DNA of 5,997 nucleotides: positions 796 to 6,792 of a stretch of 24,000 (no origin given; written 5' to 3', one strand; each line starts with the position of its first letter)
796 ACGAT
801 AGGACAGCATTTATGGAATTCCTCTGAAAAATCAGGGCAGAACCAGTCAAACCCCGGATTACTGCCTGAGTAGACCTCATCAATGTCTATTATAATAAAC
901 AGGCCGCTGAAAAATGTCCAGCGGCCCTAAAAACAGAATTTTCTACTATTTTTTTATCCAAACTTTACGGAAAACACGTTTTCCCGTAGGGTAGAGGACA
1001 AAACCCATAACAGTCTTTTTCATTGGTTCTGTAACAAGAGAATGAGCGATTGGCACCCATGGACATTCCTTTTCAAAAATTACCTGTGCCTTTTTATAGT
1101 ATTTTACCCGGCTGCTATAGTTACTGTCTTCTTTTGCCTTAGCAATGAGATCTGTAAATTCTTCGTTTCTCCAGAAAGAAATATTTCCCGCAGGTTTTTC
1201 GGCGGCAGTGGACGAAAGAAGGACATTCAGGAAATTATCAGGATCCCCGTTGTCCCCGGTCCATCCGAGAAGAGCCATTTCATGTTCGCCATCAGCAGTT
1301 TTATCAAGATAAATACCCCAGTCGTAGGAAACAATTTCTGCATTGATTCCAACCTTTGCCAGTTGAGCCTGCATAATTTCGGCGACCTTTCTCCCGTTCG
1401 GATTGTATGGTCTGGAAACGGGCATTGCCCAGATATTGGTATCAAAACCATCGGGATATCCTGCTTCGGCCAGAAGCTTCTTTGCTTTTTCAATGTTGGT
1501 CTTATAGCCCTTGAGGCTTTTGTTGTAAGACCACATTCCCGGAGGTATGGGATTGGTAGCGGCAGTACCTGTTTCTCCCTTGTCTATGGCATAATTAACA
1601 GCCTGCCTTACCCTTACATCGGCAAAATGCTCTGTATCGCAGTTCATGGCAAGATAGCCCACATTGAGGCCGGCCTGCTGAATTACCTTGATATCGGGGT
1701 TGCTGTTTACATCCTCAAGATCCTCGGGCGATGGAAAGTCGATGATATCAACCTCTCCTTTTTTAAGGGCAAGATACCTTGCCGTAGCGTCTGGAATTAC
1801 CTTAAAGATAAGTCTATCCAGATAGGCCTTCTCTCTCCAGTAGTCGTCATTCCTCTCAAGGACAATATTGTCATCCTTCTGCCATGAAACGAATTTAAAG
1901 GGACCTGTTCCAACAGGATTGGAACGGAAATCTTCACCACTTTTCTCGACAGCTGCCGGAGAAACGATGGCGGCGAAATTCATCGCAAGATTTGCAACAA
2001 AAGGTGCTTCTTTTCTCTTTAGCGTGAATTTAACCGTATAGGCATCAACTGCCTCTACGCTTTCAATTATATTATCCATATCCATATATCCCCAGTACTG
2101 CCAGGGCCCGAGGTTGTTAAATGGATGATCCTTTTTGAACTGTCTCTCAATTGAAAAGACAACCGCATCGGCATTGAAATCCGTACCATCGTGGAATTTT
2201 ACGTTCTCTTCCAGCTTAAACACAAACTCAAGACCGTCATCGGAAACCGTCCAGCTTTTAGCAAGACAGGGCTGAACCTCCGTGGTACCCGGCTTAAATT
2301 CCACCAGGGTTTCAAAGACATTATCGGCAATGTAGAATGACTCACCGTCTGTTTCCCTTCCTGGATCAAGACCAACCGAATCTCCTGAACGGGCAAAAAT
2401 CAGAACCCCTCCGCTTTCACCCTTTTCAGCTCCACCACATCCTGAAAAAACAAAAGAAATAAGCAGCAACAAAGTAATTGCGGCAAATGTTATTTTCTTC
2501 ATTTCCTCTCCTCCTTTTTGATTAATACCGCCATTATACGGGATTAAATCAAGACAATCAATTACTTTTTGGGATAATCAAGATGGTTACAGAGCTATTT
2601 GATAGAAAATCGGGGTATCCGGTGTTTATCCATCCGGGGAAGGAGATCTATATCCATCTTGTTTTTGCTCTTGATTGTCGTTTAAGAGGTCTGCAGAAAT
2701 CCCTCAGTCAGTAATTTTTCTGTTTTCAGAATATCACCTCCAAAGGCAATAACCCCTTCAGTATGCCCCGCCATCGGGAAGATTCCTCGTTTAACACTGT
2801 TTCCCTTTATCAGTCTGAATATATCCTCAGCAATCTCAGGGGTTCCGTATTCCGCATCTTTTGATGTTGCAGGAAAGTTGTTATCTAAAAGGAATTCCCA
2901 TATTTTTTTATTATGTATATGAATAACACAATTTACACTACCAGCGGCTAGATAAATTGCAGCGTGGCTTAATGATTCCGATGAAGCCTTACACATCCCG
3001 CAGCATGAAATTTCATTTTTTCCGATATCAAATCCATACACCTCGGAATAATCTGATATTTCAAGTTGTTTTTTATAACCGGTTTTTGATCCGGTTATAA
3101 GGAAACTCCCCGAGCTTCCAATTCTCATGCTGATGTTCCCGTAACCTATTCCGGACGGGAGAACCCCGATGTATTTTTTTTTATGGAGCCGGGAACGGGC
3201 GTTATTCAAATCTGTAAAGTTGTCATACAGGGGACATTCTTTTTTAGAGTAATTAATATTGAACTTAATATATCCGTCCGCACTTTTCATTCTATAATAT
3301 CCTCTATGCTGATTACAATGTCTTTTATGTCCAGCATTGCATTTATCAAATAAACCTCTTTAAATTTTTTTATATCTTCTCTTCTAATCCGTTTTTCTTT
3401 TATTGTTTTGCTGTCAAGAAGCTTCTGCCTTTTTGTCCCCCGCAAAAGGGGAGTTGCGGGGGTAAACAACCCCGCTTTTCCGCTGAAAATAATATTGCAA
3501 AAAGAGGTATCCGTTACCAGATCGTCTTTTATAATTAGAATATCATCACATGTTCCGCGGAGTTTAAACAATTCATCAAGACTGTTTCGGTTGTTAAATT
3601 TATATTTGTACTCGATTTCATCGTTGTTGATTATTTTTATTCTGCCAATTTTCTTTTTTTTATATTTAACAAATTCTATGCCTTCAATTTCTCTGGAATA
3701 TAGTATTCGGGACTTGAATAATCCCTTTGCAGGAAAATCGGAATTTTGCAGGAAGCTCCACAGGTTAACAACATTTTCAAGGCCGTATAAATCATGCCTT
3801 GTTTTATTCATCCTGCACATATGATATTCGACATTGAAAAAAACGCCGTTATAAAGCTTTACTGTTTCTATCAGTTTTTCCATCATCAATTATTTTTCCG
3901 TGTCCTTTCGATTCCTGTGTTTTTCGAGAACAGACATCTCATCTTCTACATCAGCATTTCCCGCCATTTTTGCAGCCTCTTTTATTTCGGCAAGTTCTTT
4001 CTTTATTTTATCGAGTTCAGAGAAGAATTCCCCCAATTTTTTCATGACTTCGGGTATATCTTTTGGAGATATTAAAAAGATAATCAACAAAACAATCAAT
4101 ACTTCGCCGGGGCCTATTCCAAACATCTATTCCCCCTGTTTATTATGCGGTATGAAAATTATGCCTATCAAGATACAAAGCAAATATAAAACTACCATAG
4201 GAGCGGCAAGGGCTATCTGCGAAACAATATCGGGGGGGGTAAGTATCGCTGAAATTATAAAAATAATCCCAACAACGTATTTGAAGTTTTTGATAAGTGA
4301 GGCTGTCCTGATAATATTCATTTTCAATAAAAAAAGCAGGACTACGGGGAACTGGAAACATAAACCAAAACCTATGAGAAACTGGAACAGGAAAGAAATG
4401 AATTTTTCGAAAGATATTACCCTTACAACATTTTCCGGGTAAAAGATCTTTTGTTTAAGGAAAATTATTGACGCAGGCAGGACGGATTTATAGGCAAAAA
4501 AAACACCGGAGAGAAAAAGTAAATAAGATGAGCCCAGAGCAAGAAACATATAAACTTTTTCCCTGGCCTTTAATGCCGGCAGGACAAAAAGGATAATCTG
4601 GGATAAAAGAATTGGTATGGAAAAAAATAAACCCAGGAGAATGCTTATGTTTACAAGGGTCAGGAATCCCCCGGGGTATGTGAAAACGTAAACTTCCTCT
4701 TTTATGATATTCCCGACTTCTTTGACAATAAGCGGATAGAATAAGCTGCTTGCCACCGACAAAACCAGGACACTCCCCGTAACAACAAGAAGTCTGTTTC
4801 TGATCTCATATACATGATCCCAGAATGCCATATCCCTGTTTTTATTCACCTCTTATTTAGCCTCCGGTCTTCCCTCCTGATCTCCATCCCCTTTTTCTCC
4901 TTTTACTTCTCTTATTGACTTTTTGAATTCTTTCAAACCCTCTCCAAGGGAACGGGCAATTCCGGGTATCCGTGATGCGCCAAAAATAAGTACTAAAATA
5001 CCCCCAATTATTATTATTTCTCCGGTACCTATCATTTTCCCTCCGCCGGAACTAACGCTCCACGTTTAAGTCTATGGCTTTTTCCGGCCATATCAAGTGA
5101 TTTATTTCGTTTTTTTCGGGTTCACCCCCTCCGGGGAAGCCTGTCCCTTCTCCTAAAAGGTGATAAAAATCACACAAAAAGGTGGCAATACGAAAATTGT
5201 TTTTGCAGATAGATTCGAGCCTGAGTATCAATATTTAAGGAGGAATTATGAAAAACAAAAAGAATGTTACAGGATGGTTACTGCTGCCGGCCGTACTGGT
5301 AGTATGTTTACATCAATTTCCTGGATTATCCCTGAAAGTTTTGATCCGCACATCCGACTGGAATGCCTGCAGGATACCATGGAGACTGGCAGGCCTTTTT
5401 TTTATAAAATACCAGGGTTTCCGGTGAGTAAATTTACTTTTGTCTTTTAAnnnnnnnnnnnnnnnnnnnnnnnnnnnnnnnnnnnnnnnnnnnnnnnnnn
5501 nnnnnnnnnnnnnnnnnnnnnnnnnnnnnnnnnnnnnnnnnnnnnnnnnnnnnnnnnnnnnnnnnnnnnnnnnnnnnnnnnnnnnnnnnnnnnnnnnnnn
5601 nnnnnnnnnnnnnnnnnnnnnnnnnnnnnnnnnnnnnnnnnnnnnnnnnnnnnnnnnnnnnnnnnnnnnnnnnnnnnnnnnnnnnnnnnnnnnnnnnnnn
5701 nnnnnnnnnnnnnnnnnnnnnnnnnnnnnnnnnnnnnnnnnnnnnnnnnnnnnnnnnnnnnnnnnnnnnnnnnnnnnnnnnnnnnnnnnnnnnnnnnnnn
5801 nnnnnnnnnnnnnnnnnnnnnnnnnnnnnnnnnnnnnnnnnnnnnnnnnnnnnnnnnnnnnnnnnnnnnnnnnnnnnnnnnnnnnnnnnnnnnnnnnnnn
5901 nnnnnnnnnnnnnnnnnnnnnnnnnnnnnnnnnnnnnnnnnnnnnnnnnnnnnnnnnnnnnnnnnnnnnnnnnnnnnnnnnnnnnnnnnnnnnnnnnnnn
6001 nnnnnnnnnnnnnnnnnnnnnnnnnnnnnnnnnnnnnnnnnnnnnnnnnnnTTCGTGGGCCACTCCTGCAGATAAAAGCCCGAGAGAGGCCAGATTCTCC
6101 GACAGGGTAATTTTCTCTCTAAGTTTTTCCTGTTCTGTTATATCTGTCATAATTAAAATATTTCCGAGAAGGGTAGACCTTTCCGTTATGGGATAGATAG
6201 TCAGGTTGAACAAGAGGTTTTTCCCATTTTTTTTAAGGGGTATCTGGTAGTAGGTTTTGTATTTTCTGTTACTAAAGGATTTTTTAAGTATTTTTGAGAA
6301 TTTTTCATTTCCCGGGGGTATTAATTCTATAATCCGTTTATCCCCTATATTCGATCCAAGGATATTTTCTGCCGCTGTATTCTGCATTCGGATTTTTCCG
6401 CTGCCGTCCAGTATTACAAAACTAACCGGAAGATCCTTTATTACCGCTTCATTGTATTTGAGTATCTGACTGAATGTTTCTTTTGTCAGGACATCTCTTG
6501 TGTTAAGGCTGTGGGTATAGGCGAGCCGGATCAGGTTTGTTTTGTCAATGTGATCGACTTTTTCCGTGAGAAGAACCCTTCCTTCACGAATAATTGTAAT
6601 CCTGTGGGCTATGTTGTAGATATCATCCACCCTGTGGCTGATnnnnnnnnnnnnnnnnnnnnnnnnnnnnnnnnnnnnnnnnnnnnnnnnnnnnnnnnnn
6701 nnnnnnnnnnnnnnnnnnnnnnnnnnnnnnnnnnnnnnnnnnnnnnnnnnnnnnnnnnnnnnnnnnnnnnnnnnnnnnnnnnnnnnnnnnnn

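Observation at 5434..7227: TM-less histidine kinase whose input module is an ABC-transporter ATPase domain paralogous to NBD1 of the neighbouring transporter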

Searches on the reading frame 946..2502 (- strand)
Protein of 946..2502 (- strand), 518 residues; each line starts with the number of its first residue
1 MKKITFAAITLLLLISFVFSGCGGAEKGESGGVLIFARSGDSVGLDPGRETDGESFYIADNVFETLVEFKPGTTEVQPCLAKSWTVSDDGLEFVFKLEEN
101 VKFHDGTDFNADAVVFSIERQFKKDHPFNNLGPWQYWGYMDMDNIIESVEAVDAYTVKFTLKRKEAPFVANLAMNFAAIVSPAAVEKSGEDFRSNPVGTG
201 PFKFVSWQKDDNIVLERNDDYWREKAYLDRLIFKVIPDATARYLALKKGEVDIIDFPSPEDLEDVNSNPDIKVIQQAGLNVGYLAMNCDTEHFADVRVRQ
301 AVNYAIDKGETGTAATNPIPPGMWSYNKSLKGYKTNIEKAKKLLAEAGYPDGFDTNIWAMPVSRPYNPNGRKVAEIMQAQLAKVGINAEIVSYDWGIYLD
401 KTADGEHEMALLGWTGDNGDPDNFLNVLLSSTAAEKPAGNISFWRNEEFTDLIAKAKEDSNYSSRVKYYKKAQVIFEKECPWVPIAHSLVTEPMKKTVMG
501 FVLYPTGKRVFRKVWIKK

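Call 16: search_protein_families(library=pfam, proteins=[window:946-2502:-], max_evalue=0.01)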
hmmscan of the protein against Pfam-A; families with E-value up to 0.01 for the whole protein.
window:946-2502:- (518 aa): 1 family
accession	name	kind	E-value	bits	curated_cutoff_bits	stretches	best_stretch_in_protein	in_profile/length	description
PF00496.27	SBP_bac_5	-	5.2e-112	375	32.4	1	75-434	1-366/368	Bacterial extracellular solute-binding proteins, family 5 Middle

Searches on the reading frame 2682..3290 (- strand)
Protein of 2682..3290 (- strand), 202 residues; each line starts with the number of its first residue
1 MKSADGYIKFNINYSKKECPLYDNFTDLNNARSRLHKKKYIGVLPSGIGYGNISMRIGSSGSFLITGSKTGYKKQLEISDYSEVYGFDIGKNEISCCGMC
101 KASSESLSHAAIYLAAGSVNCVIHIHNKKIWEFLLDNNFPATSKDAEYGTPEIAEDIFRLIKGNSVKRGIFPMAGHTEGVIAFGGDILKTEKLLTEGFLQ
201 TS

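Call 16: search_protein_families(library=pfam, proteins=[window:2682-3290:-], max_evalue=0.01)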
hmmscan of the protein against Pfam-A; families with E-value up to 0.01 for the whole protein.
window:2682-3290:- (202 aa): 1 family
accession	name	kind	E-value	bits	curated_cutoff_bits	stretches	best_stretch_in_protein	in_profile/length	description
PF00596.27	Aldolase_II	-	7e-11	42.8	22.2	1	50-129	20-94/183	Class II Aldolase and Adducin N-terminal domain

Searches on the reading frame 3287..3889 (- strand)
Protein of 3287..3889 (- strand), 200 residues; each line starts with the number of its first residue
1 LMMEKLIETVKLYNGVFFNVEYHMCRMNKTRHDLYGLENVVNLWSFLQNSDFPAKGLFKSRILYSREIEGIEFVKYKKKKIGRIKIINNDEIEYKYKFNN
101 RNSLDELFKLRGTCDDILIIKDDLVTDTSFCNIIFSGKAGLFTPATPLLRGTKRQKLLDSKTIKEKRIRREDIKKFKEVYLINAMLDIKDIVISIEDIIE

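Call 16: search_protein_families(library=pfam, proteins=[window:3287-3889:-], max_evalue=0.01)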
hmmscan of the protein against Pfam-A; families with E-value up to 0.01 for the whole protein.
window:3287-3889:- (200 aa): 1 family
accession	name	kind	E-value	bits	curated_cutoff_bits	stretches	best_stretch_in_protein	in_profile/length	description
PF01063.24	Aminotran_4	-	8.4e-15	55.7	28.5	2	114-189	135-218/223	Amino-transferase class IV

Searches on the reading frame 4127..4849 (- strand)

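Call 16: search_protein_families(library=pfam, proteins=[window:4127-4849:-], max_evalue=0.01)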
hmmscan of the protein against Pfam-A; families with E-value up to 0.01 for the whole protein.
window:4127-4849:- (240 aa): 1 family
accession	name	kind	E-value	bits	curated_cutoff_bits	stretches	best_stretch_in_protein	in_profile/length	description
PF00902.23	TatC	-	4.5e-46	157.7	25.1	1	11-217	1-208/208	Sec-independent protein translocase protein (TatC)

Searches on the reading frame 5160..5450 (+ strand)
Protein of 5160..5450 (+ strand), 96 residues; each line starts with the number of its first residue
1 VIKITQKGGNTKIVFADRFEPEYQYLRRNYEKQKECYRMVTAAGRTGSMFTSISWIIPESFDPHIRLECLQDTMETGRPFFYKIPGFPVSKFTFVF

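Call 16: search_protein_families(library=pfam, proteins=[window:5160-5450:+], max_evalue=0.01)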
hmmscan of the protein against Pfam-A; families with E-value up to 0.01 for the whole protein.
window:5160-5450:+ (96 aa): 0 families

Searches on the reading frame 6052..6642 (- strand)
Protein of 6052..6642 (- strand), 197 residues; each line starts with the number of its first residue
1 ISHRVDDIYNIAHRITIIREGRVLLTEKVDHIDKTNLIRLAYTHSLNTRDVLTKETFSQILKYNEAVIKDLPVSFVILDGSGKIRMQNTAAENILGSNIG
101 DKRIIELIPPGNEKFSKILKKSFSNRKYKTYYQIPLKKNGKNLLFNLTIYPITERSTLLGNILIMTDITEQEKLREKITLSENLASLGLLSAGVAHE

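Call 39: search_protein_representatives(alignment_id=A1)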
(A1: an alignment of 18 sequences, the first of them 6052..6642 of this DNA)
Query: 18 sequences, 200 profile positions. Proteins with E-value up to 0.001 (for the whole library): 110128; up to 1e-10: 15925; up to 1e-30: 210. The best 150 are listed.
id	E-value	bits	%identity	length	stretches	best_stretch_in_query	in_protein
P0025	8.7e-78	277.1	-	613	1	1-200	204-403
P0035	2.3e-77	275.8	-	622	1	1-200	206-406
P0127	4.5e-77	274.8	-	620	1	1-200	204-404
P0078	8.4e-77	273.9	-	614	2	1-200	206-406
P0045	9.7e-77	273.7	-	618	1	1-200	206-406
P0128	5.0e-76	271.4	-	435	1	1-200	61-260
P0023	1.4e-75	269.9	-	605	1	1-200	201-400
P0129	7.2e-74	264.3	-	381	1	2-200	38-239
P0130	8.5e-74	264.1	-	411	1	2-200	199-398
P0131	1.1e-73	263.8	-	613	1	1-200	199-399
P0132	7.4e-73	261.0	-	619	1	1-200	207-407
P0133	9.1e-73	260.7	-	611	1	2-200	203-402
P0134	9.9e-73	260.6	-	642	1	1-200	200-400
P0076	3.8e-72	258.7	-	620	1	1-200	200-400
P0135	5.5e-72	258.2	-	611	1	1-200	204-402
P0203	1.2e-48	182.0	-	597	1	1-199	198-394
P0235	2.6e-39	151.5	-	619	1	5-200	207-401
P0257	9.1e-35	136.7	-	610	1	2-200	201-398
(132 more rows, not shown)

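Call 47: find_encoding_contigs(protein=P0235, flank=8000, max_places=2)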
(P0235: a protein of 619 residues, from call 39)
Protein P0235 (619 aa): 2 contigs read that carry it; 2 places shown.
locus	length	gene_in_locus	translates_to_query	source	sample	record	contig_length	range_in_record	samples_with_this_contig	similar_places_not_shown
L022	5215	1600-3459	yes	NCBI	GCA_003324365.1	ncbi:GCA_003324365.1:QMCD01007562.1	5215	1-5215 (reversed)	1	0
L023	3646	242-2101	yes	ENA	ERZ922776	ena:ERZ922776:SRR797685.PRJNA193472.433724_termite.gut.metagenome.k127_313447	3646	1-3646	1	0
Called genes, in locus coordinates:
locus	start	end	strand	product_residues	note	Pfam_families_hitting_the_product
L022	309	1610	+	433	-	PF00072:Response_reg, PF00158:Sigma54_activat, PF14532:Sigma54_activ_2, PF07724:AAA_2 (weak), PF07728:AAA_5 (faint), PF25601:AAA_lid_14, PF02954:HTH_8, PF18024:HTH_50 (faint)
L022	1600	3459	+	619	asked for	PF00005:ABC_tran (weak), PF00989:PAS, PF08448:PAS_4 (weak), PF00512:HisKA (weak), PF02518:HATPase_c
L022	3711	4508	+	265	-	PF01261:AP_endonuc_2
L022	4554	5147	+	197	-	PF13407:Peripla_BP_4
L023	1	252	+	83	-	?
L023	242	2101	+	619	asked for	PF00005:ABC_tran (weak), PF00989:PAS, PF08448:PAS_4 (weak), PF00512:HisKA (weak), PF02518:HATPase_c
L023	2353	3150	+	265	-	PF01261:AP_endonuc_2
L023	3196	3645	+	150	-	?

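Call 49: find_encoding_contigs(protein=P0203, flank=8000, max_places=2)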
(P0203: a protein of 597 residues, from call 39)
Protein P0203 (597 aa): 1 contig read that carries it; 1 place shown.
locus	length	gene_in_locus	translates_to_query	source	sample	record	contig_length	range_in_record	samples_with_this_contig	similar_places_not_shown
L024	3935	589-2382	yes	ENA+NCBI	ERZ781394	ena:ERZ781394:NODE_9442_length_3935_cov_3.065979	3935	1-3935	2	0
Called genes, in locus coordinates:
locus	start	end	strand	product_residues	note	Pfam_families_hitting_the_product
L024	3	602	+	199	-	?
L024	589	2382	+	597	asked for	PF00005:ABC_tran, PF00512:HisKA (weak), PF02518:HATPase_c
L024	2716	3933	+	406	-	?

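Call 52: search_protein_families(library=pfam, proteins=[L024:2716-3933:+, L024:3-602:+, L022:4554-5147:+], max_evalue=0.001)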
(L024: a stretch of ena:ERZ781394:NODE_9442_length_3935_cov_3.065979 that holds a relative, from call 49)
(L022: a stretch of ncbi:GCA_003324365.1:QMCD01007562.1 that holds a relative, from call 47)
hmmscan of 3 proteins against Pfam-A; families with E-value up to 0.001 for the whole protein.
L024:2716-3933:+ (406 aa): 3 families
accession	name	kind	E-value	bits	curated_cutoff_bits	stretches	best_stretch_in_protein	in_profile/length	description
PF04055.27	Radical_SAM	-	2.1e-18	67.5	29.5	1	166-333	2-165/166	Radical SAM superfamily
PF02310.24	B12-binding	-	7.4e-11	42.4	32.1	1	22-121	8-118/121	B12 binding domain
PF13282.11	DUF4070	-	0.00017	22.1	22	1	353-405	1-44/144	Domain of unknown function (DUF4070)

L024:3-602:+ (199 aa): 7 families
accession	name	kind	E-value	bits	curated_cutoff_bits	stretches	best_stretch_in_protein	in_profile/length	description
PF00158.32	Sigma54_activat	-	1.6e-21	77.2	20.2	1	1-66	100-165/168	Sigma-54 interaction domain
PF25601.1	AAA_lid_14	-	3.6e-19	68.8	27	1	74-150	1-81/87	AAA+ ATPase lid domain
PF02954.25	HTH_8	-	3.3e-10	40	22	1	160-194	6-40/42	Bacterial regulatory protein, Fis family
PF14532.12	Sigma54_activ_2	-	3.6e-07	30.9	25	1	2-73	77-138/138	Sigma-54 interaction domain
PF02796.21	HTH_7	-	2.7e-05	24.7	23.8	1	166-193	15-42/45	Helix-turn-helix domain of resolvase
PF13384.12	HTH_23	-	0.00016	21.8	24.6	1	157-191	3-36/50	Homeodomain-like domain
PF18024.7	HTH_50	-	0.00069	19.7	27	0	160-199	12-50/50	Helix-turn-helix domain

L022:4554-5147:+ (197 aa): 1 family
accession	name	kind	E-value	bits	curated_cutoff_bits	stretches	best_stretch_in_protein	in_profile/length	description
PF13407.12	Peripla_BP_4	-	1.2e-13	51.6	35.1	1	63-146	2-85/258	Periplasmic binding protein domain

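Call 66: find_encoding_contigs(protein=P0257, flank=9000, max_places=3)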
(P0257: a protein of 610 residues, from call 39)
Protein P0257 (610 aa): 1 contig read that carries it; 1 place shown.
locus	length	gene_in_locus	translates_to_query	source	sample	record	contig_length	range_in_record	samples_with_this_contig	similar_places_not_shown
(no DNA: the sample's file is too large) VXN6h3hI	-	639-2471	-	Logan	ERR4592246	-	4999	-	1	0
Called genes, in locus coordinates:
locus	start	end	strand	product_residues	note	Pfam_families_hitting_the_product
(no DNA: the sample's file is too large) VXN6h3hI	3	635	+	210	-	?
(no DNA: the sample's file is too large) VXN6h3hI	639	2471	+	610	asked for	PF00005:ABC_tran, PF00512:HisKA, PF02518:HATPase_c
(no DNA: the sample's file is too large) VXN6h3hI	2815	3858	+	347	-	PF13407:Peripla_BP_4, PF13458:Peripla_BP_6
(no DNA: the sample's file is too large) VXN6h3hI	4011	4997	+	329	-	?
